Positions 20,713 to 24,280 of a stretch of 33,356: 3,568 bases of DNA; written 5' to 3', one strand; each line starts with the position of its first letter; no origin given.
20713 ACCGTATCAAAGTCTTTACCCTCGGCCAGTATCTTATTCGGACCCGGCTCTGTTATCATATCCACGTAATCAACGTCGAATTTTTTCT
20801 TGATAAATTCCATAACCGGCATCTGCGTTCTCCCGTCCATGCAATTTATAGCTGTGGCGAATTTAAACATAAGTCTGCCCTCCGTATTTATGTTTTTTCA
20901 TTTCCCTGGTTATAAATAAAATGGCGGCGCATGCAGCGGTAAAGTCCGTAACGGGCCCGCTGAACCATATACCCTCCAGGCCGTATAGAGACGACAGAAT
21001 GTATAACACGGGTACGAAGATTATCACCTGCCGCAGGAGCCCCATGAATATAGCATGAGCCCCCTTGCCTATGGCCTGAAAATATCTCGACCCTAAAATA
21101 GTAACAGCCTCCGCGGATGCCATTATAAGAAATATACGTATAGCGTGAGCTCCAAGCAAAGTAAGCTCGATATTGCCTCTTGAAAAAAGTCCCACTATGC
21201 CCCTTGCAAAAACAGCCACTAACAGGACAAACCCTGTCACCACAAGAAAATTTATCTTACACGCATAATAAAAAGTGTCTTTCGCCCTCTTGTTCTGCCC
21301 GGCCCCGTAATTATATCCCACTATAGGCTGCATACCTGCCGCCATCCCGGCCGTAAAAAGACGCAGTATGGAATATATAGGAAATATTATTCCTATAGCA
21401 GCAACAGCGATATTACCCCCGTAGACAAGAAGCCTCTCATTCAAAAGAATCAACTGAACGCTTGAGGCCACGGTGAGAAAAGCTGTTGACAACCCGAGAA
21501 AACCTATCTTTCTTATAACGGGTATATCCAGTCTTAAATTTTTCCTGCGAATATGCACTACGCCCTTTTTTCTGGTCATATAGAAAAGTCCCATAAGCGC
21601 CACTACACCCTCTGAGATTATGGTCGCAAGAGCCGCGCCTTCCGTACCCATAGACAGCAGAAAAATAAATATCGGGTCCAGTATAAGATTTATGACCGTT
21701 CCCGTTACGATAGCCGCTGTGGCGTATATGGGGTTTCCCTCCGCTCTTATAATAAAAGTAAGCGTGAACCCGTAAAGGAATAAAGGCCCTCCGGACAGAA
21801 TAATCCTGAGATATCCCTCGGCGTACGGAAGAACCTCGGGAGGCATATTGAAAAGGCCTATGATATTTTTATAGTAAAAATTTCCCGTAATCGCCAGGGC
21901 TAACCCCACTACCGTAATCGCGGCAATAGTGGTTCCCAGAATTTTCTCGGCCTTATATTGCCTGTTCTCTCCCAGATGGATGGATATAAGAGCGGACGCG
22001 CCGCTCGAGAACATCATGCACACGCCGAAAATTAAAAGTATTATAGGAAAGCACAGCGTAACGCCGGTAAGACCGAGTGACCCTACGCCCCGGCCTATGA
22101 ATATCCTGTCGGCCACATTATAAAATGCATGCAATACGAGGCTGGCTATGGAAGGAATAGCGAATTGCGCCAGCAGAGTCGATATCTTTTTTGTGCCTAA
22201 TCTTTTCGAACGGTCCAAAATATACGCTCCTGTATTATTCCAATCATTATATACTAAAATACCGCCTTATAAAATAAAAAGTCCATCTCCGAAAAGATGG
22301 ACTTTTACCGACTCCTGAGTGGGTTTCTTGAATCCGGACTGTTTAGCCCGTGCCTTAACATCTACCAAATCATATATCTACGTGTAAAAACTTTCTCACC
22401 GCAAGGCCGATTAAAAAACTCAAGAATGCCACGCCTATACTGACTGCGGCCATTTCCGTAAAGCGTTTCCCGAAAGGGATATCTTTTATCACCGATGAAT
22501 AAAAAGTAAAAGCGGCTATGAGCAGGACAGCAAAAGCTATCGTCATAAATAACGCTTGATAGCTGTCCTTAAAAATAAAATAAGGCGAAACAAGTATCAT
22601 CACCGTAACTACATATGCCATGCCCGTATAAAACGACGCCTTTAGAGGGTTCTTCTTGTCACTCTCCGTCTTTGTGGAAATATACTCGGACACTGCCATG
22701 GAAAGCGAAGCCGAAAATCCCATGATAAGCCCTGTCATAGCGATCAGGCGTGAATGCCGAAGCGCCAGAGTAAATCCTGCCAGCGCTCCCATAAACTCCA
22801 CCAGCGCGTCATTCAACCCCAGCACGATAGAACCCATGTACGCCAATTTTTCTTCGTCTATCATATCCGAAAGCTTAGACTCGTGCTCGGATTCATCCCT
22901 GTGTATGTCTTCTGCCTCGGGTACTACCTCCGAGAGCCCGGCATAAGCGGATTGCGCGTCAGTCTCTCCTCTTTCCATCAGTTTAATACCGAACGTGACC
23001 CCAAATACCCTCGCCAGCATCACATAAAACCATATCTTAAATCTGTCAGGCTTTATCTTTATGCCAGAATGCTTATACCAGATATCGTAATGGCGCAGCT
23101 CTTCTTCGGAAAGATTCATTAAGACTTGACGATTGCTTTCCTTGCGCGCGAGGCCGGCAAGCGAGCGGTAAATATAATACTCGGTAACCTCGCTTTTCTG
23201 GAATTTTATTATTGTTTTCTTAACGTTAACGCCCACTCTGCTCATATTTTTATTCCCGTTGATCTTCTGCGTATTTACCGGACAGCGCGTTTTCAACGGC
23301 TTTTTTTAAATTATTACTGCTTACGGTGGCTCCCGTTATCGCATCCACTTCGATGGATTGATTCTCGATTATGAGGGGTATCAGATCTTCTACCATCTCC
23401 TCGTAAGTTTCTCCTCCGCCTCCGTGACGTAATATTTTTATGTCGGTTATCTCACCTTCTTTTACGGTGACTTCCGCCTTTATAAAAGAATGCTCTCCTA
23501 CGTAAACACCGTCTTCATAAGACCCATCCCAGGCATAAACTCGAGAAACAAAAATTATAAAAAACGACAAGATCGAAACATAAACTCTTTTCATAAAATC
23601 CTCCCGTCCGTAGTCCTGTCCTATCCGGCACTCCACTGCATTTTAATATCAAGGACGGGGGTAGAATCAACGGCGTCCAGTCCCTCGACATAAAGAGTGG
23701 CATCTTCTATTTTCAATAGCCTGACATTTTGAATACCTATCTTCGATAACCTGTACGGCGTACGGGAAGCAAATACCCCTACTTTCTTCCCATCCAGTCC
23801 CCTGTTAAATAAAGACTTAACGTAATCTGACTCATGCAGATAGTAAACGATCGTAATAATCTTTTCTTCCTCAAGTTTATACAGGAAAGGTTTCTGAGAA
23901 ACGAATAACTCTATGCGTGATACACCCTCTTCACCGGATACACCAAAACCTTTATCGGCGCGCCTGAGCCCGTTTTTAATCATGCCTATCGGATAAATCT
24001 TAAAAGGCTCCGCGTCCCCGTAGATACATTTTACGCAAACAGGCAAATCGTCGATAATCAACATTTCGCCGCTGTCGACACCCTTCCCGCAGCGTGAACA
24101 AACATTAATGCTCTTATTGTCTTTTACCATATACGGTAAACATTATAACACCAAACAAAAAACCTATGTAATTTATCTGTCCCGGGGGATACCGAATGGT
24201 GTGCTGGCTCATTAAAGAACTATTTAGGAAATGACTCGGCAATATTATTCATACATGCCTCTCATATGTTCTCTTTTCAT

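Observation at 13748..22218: AT-rich eight-gene block with two radical SAM enzymes, an HprK-like kinase, two glycosyltransferases, an NTase-like protein and a MATE exporter, but no recognisable substrate gene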

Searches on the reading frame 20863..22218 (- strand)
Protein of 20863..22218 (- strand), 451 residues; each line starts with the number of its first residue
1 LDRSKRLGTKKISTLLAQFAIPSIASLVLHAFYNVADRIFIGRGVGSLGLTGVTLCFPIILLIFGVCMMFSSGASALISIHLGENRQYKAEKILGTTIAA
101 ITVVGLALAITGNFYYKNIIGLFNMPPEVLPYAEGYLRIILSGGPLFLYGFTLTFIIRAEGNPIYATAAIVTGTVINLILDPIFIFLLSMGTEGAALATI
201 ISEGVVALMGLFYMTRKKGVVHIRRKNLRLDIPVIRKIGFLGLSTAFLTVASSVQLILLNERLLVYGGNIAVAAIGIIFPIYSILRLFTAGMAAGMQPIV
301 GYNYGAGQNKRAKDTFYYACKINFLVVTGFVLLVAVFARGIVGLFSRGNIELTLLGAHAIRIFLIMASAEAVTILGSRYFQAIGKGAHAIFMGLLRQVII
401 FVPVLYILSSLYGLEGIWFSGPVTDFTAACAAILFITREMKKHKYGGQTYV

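Call 4: search_protein_families(library=pfam, proteins=[window:20863-22218:-], max_evalue=0.01)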
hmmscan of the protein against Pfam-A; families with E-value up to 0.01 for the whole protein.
window:20863-22218:- (451 aa): 1 family
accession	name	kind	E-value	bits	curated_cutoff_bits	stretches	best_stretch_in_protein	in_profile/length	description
PF01554.23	MatE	-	8.8e-39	133.2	24.9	2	22-183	1-161/161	MatE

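Call 5: search_protein_families(library=ncbifam, proteins=[window:20863-22218:-], max_evalue=0.01)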
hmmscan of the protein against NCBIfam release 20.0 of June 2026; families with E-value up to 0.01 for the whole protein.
window:20863-22218:- (451 aa): 8 families
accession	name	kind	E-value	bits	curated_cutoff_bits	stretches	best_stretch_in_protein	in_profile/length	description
NF007130.1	PRK09575.1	equivalog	3.6e-75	253.9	445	1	12-443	4-434/435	MATE family efflux transporter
TIGR00797.1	matE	subfamily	1.8e-51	175.3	147.4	1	22-418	1-396/396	MATE family efflux transporter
NF041801.1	MATE_SolL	equivalog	4.7e-34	118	780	1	12-438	18-448/458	solanimycin export family MATE transporter SolL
NF000217.1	MATE_multi_FepA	equivalog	2.1e-33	116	900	1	8-438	9-437/443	multidrug efflux MATE transporter FepA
NF000131.1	MATE_multi_MepA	equivalog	3.3e-32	112.3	850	1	16-436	18-434/451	multidrug efflux MATE transporter MepA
NF007690.0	PRK10367.1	equivalog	2.8e-06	26.5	409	1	16-346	11-341/441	MATE family efflux transporter DinF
NF045578.1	export_MbnM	equivalog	4.6e-06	25.9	285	1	65-218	48-200/410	methanobactin export MATE transporter MbnM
NF041358.1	GntT_guanitoxin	equivalog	4.7e-06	25.9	525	1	17-407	16-405/438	guanitoxin biosynthesis MATE family efflux transporter GntT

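Call 81: search_protein_families(library=padloc, proteins=[window:20863-22218:-], max_evalue=0.01)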
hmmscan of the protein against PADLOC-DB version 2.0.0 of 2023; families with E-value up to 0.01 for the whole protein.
window:20863-22218:- (451 aa): 0 families

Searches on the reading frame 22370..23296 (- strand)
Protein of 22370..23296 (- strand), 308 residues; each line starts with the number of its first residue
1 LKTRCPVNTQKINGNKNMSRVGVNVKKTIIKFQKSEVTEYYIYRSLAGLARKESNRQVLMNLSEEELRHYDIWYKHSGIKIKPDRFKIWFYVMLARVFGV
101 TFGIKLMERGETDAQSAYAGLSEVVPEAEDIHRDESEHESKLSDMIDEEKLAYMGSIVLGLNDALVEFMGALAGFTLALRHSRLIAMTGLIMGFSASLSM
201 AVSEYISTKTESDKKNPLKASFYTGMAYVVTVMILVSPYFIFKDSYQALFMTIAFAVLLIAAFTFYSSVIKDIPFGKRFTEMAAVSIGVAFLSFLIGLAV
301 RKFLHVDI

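Call 38: search_protein_families(library=pfam, proteins=[window:22370-23296:-], max_evalue=0.1)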
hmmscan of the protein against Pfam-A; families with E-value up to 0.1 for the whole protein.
window:22370-23296:- (308 aa): 5 families
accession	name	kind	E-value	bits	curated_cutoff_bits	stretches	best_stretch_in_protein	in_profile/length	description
PF01988.24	VIT1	-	4.4e-15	56.5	28.1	2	156-213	3-61/214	VIT family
PF01864.22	CarS-like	-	0.013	16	22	1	155-275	60-175/175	CDP-archaeol synthase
PF02915.23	Rubrerythrin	-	0.034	15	22.8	0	34-75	8-51/137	Rubrerythrin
PF03232.19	COQ7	-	0.037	14.1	23.5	0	114-151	17-61/169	Ubiquinone biosynthesis protein COQ7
PF07695.17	7TMR-DISM_7TM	-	0.069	13.5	29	1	224-300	128-202/205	7TM diverse intracellular signalling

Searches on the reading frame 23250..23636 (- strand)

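Call 88: search_protein_families(library=pfam, proteins=[window:23250-23636:-], max_evalue=0.01)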
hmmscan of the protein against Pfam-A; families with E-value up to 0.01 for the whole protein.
window:23250-23636:- (128 aa): 1 family
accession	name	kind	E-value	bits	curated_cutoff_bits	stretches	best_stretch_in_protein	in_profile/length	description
PF04205.19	FMN_bind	-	1.4e-12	48.5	22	1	49-119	3-77/77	FMN-binding domain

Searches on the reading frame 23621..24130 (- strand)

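Call 88: search_protein_families(library=pfam, proteins=[window:23621-24130:-], max_evalue=0.01)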
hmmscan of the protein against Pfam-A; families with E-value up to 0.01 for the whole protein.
window:23621-24130:- (169 aa): 1 family
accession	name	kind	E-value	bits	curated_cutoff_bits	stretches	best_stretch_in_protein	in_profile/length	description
PF01980.22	TrmO_N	-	1.9e-21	76.9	26.8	1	70-163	13-109/116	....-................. O N-terminal domain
